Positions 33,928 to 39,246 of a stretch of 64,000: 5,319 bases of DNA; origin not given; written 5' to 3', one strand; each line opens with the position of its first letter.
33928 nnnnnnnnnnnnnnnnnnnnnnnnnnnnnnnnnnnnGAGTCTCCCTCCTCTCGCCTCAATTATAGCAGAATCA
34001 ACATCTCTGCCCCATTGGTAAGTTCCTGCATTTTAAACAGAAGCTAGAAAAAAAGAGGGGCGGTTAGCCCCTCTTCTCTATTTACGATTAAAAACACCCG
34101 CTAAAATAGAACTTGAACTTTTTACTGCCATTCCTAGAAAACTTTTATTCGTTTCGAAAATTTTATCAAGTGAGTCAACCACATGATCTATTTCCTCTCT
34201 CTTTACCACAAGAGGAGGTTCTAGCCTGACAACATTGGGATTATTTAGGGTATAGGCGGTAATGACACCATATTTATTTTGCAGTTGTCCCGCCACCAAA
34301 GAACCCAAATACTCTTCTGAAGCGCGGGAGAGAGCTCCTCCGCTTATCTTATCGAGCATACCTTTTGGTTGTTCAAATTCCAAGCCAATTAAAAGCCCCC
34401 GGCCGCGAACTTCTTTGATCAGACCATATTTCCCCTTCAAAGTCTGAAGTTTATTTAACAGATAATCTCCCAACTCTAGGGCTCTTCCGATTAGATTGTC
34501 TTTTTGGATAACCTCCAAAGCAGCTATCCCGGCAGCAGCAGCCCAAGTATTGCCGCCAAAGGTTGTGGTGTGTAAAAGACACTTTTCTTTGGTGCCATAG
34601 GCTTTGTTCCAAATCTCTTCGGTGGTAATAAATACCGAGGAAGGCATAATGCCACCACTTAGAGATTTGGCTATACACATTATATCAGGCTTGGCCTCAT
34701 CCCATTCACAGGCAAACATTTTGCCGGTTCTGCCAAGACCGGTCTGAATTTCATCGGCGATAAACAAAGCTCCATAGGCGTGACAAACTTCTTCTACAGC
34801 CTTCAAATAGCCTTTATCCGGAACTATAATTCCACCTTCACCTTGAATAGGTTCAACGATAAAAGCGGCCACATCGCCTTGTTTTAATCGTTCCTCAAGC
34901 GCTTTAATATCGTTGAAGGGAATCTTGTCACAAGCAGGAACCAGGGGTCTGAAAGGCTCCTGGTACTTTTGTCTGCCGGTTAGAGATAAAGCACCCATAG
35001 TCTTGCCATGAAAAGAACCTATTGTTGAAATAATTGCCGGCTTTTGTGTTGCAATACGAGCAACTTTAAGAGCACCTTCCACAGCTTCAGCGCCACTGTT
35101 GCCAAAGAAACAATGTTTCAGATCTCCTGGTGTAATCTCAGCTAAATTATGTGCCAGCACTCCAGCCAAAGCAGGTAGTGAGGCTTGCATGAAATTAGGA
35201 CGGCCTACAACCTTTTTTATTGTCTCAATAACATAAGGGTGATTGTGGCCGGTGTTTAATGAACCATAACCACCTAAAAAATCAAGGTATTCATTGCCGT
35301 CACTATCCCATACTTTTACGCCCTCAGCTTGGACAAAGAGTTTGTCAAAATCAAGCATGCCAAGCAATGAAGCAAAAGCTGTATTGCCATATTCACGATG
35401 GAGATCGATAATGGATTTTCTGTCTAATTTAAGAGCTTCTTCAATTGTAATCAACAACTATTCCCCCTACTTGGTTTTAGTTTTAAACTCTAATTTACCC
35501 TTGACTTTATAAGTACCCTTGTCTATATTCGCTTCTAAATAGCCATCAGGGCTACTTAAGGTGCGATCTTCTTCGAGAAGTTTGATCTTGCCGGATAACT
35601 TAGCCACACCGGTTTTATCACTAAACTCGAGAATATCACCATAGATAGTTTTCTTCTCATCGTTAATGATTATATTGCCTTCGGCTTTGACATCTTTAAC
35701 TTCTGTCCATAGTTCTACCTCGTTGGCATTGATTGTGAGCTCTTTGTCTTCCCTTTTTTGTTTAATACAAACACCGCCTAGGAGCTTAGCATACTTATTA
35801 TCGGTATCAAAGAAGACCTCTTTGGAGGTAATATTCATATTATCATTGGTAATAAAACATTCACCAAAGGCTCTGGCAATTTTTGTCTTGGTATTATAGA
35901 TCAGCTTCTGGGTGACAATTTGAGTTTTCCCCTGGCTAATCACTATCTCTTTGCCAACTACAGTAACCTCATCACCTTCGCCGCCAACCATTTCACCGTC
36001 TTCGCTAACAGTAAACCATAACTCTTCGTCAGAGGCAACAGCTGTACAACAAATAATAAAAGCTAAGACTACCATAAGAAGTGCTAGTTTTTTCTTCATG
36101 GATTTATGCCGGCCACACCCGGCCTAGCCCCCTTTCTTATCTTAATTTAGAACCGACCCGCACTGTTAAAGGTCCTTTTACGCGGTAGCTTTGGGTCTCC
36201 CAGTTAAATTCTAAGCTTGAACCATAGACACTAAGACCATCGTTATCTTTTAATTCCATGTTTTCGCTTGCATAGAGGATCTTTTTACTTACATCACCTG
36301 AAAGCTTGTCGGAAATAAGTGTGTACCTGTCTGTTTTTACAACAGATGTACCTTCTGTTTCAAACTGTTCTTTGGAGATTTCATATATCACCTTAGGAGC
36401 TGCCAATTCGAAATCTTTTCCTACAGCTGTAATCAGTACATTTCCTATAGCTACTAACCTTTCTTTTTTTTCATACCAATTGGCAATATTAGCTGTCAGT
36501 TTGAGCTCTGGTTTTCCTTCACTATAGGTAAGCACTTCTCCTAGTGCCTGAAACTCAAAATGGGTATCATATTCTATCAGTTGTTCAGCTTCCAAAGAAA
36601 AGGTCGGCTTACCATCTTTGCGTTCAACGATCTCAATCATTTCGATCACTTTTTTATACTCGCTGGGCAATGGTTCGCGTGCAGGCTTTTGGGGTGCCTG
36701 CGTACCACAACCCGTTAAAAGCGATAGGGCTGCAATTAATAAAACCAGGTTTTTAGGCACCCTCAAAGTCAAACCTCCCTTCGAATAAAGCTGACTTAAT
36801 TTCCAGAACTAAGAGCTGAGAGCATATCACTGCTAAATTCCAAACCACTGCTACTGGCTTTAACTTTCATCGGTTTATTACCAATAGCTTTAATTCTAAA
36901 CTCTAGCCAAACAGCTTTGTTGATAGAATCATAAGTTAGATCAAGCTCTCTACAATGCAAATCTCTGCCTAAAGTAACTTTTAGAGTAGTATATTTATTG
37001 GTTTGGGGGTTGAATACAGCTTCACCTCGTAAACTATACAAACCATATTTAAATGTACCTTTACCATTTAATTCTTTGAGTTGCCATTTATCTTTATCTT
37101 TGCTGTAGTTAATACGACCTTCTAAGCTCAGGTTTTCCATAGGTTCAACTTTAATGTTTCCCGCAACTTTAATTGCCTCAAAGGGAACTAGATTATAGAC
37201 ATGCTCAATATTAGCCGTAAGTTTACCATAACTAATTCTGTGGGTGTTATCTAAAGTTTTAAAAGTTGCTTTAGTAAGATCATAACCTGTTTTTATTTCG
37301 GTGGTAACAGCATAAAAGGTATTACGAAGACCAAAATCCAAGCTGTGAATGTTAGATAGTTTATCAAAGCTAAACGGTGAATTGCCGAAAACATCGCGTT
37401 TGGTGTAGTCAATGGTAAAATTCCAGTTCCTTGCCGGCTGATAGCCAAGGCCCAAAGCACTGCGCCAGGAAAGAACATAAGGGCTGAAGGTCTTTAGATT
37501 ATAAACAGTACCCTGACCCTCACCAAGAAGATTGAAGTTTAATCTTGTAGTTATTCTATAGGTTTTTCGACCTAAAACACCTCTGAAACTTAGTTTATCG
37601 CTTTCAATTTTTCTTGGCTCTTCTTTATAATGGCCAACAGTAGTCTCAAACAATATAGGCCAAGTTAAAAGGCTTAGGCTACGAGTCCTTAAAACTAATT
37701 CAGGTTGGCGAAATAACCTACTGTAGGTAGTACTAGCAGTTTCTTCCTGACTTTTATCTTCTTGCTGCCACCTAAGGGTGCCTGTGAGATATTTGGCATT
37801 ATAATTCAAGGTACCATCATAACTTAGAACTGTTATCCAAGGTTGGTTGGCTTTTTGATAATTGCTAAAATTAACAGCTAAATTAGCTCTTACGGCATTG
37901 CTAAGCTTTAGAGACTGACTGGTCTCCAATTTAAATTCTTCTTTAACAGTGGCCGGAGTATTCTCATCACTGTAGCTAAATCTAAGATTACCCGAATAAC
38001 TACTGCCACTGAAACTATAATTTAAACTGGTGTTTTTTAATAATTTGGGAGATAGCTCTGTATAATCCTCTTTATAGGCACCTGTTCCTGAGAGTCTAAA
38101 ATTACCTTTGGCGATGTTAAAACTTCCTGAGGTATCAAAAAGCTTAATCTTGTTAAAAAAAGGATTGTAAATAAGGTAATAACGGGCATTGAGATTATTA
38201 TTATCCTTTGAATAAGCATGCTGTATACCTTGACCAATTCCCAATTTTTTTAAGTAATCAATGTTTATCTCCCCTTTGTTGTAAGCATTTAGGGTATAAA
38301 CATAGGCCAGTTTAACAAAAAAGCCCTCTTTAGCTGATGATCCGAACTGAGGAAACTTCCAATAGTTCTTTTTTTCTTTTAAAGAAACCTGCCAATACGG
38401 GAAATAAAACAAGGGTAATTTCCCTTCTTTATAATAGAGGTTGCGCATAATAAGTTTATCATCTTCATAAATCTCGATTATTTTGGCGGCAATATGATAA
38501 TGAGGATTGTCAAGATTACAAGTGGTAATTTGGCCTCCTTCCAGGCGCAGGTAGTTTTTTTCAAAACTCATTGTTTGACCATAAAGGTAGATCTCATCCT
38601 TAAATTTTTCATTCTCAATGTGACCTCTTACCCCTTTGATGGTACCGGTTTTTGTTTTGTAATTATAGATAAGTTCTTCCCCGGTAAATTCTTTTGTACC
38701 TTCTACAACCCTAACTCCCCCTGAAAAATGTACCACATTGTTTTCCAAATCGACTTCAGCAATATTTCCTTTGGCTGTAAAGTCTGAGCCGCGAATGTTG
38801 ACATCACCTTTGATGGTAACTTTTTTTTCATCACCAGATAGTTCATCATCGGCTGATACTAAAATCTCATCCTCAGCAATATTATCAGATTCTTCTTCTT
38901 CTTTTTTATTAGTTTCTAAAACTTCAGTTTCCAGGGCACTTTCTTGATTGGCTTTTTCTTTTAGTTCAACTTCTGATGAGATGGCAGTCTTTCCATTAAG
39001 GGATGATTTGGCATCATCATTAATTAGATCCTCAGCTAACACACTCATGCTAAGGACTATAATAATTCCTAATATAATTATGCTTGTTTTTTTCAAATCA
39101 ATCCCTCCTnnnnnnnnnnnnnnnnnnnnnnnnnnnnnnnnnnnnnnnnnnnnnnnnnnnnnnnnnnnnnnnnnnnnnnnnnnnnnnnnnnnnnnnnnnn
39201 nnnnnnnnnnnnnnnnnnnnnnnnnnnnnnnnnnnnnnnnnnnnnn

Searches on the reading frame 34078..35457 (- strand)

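Call 3: search_protein_families(library=pfam, proteins=[window:34078-35457:-], max_evalue=1)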
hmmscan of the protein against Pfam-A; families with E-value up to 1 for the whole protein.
window:34078-35457:- (459 aa): 2 families
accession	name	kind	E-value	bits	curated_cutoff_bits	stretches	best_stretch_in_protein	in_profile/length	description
PF00202.27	Aminotran_3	-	2.5e-106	356.2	30.5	1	42-433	14-402/403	Aminotransferase class-III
PF21154.2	RPN7_PSMD6_C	-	0.75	9.8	26.9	0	330-339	9-18/23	26S proteasome regulatory subunit RPN7/PSMD6 C-terminal helix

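Call 4: search_protein_families(library=ncbifam, proteins=[window:34078-35457:-], max_evalue=1)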
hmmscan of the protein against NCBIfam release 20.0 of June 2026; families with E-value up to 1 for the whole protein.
window:34078-35457:- (459 aa): 69 families (the best 25 are shown)
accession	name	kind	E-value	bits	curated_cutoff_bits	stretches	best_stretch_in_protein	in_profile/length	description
NF053554.1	prodigi_MAP_PigE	equivalog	1.4e-150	503.3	850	2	12-363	375-729/837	prodigiosin MAP biosynthesis aminotransferase PigE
NF008570.0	PRK11522.1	equivalog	1.5e-118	396.4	612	1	15-436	42-456/464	putrescine aminotransferase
TIGR03372.1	putres_am_tran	equivalog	1.5e-101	340.4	658.65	1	12-429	27-437/442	putrescine aminotransferase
TIGR00707.1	argD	subfamily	5e-100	335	410.05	1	41-434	13-380/381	acetylornithine/succinylornithine family transaminase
NF005993.0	PRK08117.1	subfamily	1e-99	334.1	574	2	188-435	200-428/433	aspartate aminotransferase family protein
NF004426.0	PRK05769.1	equivalog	8.7e-96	321.4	552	2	188-436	214-439/441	acetyl ornithine aminotransferase family protein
NF002874.0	PRK03244.1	equivalog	3.8e-94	315.7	457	1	41-437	29-395/399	acetylornithine transaminase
NF003145.0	PRK04073.1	equivalog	5.1e-90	301.8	656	2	14-364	5-348/396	ornithine--oxo-acid transaminase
NF042418.1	LysJ_Th_th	equivalog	2.6e-89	299.8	700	1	38-432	19-383/386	[LysW]-aminoadipate semialdehyde transaminase LysJ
TIGR01885.1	Orn_aminotrans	equivalog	1.9e-88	297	378.4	1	38-433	20-400/402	ornithine--oxo-acid transaminase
NF002797.0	PRK02936.1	equivalog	6e-87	291.9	496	1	41-438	15-381/385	acetylornithine transaminase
NF002325.0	PRK01278.1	subfamily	1.7e-84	283.8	372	1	40-438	16-390/395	acetylornithine transaminase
NF006228.0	PRK08360.1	equivalog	1.2e-80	271.3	608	2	181-435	189-425/443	aspartate aminotransferase family protein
NF003468.0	PRK05093.1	subfamily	1.3e-77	261.2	522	1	42-435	28-400/405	acetylornithine/succinyldiaminopimelate transaminase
NF045491.1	LysJ_Sulfobales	equivalog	4.2e-76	256.3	700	1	42-364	15-330/386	[LysW]-aminoadipate semialdehyde/glutamate semialdehyde transaminase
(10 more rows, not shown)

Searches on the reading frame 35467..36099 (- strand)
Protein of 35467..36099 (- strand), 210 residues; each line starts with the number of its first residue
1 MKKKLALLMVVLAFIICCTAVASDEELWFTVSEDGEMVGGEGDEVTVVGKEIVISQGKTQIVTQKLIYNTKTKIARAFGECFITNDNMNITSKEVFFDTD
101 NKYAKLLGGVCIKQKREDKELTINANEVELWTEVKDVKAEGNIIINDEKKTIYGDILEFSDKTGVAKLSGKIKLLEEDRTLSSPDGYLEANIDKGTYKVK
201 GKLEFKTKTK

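Call 3: search_protein_families(library=pfam, proteins=[window:35467-36099:-], max_evalue=1)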
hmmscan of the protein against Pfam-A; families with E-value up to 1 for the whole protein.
window:35467-36099:- (210 aa): 4 families
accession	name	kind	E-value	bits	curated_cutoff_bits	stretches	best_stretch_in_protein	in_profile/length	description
PF06835.18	LptC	-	2.2e-09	37.6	21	2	87-173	84-171/175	Lipopolysaccharide-assembly, LptC-related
PF13100.11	OstA_2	-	6.1e-08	32.9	21.2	2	42-116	19-94/158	OstA-like protein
PF03968.19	LptD_N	-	0.024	15.3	20.4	1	61-159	2-107/113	LptA/(LptD N-terminal domain) LPS transport protein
PF20753.2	DUF6558_C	-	0.06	14.1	24.4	1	88-153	13-77/119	Phage tail C-terminal domain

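Call 4: search_protein_families(library=ncbifam, proteins=[window:35467-36099:-], max_evalue=1)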
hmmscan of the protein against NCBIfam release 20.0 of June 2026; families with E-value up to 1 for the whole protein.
window:35467-36099:- (210 aa): 2 families
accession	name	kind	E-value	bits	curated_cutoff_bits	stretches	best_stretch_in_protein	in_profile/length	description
TIGR04409.1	LptC_YrbK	equivalog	3.4e-11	43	38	2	89-173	92-177/180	LPS export ABC transporter periplasmic protein LptC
TIGR03002.1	outer_YhbN_LptA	equivalog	0.002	18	71.7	1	84-184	6-112/142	lipopolysaccharide transport periplasmic protein LptA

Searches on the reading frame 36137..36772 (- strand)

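Call 3: search_protein_families(library=pfam, proteins=[window:36137-36772:-], max_evalue=1)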
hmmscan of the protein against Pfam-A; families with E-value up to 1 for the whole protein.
window:36137-36772:- (211 aa): 4 families
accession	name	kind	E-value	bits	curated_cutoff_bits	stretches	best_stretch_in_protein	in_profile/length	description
PF06835.18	LptC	-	1.7e-08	34.7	21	1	10-166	4-164/175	Lipopolysaccharide-assembly, LptC-related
PF13100.11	OstA_2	-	0.0062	16.6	21.2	1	139-199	25-85/158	OstA-like protein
PF23791.1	DUF7173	-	0.0087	16.5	27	0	35-63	115-141/145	Family of unknown function (DUF7173)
PF13627.12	LptM_cons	-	0.58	10.5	27.3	1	9-23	1-15/23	LPS-assembly lipoprotein LptM, conserved region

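Call 4: search_protein_families(library=ncbifam, proteins=[window:36137-36772:-], max_evalue=1)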
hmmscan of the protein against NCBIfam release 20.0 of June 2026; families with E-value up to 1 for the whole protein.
window:36137-36772:- (211 aa): 4 families
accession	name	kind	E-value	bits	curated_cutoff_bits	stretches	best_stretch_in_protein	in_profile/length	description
TIGR04409.1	LptC_YrbK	equivalog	3e-10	39.9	38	1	10-165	5-169/180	LPS export ABC transporter periplasmic protein LptC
TIGR03002.1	outer_YhbN_LptA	equivalog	0.012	15.4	71.7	1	75-146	60-132/142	lipopolysaccharide transport periplasmic protein LptA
NF047847.2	SS_mature_LptM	equivalog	0.039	14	27.7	1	7-23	7-21/31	LPS translocon maturation chaperone LptM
NF047408.1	SA0632_fam_LP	equivalog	0.16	11.7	70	1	7-25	3-21/68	SA0632 family lipoprotein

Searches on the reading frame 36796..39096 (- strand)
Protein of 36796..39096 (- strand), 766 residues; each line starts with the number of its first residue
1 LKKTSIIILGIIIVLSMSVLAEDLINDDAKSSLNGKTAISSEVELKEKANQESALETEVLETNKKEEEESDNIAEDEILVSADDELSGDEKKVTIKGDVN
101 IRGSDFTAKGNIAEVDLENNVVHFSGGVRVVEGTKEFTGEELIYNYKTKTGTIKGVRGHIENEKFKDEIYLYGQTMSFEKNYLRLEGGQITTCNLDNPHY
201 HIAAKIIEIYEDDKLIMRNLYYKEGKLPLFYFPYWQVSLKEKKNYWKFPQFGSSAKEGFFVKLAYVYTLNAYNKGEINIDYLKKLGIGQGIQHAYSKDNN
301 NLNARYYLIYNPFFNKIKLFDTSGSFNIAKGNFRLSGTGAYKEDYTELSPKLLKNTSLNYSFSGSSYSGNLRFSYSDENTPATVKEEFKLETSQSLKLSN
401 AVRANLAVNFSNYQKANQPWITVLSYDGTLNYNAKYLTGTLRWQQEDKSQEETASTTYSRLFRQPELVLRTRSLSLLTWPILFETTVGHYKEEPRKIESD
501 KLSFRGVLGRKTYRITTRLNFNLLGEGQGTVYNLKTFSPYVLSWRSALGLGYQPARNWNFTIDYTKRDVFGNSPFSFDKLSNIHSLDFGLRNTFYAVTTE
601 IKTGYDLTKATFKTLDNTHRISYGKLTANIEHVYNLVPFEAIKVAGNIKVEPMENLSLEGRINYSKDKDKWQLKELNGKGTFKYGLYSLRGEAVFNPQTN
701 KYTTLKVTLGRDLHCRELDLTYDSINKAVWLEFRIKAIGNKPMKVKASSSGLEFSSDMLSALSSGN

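Call 16: search_protein_families(library=pfam, proteins=[window:36796-39096:-], max_evalue=0.01)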
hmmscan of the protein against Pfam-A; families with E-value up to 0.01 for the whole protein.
window:36796-39096:- (766 aa): 2 families
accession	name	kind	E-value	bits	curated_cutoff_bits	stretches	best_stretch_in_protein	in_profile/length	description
PF03968.19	LptD_N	-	8.6e-05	23.2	20.4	1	72-149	30-112/113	LptA/(LptD N-terminal domain) LPS transport protein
PF12600.14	DUF3769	-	0.0052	16.1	20.5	1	559-637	353-430/444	Protein of unknown function (DUF3769)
